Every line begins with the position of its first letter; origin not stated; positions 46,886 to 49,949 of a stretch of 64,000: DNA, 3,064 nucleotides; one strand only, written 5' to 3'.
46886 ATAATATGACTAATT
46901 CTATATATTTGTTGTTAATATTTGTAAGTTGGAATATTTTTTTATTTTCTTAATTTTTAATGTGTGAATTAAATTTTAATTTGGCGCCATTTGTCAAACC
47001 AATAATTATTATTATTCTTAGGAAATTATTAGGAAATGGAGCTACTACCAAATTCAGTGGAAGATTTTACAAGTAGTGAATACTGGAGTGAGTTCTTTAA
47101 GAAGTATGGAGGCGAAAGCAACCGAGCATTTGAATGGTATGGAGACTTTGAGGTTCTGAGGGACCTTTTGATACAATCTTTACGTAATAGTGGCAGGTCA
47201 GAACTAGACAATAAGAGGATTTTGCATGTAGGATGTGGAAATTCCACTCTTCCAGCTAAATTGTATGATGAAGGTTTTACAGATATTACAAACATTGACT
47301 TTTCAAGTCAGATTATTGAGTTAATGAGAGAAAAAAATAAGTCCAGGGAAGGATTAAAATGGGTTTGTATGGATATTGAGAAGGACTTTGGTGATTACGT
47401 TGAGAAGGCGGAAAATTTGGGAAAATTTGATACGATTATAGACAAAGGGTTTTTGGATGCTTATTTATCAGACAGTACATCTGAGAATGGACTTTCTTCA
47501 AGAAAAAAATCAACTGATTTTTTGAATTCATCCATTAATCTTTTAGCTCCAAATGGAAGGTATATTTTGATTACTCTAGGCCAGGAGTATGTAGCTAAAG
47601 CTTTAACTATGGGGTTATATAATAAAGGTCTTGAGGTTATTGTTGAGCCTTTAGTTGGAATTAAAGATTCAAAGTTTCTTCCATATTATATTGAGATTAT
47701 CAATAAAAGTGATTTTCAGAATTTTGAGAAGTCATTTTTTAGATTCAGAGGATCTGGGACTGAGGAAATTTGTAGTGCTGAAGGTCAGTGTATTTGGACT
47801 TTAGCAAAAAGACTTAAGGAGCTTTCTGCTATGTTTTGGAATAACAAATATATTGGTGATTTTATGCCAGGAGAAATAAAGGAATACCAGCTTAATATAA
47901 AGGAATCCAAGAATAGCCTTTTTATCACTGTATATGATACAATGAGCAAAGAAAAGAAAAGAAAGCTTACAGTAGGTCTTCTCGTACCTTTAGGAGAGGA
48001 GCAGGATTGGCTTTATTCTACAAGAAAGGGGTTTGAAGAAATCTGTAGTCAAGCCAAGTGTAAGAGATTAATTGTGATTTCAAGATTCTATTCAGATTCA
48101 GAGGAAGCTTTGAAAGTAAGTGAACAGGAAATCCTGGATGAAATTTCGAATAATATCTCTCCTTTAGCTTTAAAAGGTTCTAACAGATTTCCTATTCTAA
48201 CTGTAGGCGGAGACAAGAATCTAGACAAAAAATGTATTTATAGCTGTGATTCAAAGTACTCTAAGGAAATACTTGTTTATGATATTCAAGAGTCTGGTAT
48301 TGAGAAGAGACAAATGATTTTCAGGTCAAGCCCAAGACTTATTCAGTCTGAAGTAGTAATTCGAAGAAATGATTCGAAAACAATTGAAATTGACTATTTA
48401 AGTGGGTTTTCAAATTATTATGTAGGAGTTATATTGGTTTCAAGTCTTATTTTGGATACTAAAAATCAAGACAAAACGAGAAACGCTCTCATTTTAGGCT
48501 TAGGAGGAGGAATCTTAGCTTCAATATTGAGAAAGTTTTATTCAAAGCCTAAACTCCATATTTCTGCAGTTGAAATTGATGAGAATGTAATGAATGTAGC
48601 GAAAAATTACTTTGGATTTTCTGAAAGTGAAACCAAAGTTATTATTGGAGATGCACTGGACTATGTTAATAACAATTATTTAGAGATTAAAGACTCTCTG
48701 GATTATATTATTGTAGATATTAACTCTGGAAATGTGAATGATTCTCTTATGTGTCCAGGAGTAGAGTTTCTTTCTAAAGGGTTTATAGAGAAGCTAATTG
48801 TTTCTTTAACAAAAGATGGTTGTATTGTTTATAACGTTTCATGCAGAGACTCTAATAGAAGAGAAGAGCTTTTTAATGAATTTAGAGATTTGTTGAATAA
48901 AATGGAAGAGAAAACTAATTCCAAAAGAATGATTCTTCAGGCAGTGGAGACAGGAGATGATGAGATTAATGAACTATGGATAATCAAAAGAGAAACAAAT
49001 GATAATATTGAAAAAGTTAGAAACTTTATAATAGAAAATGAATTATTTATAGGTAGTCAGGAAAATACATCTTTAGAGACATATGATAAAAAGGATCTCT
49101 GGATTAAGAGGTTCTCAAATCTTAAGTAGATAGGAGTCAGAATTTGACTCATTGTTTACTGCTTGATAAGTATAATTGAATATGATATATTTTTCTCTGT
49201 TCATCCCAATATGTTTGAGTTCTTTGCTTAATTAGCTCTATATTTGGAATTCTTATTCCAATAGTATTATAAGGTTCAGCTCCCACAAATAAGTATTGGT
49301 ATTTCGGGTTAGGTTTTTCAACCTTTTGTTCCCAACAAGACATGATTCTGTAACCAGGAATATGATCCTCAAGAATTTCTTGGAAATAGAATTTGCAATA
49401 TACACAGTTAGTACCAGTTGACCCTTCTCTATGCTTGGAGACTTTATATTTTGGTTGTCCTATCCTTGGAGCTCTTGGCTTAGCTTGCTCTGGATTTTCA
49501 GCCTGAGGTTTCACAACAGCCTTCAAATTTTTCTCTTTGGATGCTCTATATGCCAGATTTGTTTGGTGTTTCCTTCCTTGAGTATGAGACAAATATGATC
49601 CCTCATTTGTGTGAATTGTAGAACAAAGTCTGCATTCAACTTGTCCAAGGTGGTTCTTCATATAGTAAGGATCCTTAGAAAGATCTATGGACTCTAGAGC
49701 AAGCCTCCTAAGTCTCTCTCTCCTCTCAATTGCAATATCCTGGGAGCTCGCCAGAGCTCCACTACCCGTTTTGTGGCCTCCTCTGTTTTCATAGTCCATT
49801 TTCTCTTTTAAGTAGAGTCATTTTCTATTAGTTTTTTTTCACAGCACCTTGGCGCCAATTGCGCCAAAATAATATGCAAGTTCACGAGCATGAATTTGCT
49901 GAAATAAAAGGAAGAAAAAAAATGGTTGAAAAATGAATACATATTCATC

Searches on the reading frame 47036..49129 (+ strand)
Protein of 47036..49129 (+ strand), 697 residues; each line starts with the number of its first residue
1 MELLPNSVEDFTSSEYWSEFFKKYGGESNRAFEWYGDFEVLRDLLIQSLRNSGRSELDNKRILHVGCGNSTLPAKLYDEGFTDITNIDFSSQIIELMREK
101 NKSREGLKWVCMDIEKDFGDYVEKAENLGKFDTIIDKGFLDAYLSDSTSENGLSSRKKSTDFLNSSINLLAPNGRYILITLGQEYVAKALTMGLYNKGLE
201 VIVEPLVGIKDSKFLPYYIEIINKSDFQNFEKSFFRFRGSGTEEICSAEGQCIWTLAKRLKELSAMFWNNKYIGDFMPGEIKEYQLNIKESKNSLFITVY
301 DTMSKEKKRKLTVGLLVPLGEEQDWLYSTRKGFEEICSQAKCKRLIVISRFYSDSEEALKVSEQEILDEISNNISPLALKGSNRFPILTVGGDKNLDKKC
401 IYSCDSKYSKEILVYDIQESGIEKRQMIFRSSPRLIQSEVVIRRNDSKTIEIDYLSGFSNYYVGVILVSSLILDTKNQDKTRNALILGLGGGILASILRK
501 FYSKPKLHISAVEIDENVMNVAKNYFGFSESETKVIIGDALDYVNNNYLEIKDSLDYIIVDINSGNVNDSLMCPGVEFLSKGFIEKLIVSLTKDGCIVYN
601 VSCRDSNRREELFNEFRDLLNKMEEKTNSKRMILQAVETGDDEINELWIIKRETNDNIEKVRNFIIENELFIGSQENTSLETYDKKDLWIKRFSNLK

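Call 62: search_protein_families(library=pfam, proteins=[window:47036-49129:+], max_evalue=0.001)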
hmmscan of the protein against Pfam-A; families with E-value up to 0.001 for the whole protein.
window:47036-49129:+ (697 aa): 7 families
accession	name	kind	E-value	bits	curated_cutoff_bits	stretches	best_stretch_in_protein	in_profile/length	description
PF13847.12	Methyltransf_31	-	8.3e-12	45.4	27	1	58-182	3-113/145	Methyltransferase domain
PF01564.23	Spermine_synth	-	3.7e-10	40.1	22.9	1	480-601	18-132/186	Spermine/spermidine synthase domain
PF13649.12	Methyltransf_25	-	4.9e-09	37.2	27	1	62-116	1-57/97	Methyltransferase domain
PF08242.18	Methyltransf_12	-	6.8e-09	36.8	30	1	63-175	1-97/98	Methyltransferase domain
PF08241.18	Methyltransf_11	-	3.7e-07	31.1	21.2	1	63-118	1-56/95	Methyltransferase domain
PF05175.20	MTS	-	3e-06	27.4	23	0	469-546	20-96/170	Methyltransferase small domain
PF13679.12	Methyltransf_32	-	0.00083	19.8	27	0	46-107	13-78/143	Methyltransferase domain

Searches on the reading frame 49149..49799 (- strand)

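Call 62: search_protein_families(library=pfam, proteins=[window:49149-49799:-], max_evalue=0.001)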
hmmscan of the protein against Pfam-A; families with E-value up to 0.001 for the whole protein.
window:49149-49799:- (216 aa): 2 families
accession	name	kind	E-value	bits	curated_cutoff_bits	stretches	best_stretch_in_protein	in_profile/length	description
PF16835.10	SF3A2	-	3.9e-27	94.7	27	1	113-205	1-96/96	Pre-mRNA-splicing factor SF3a complex subunit 2 (Prp11)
PF12874.13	zf-met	-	3.1e-06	27.8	21.2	1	55-78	2-25/25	Zinc-finger of C2H2 type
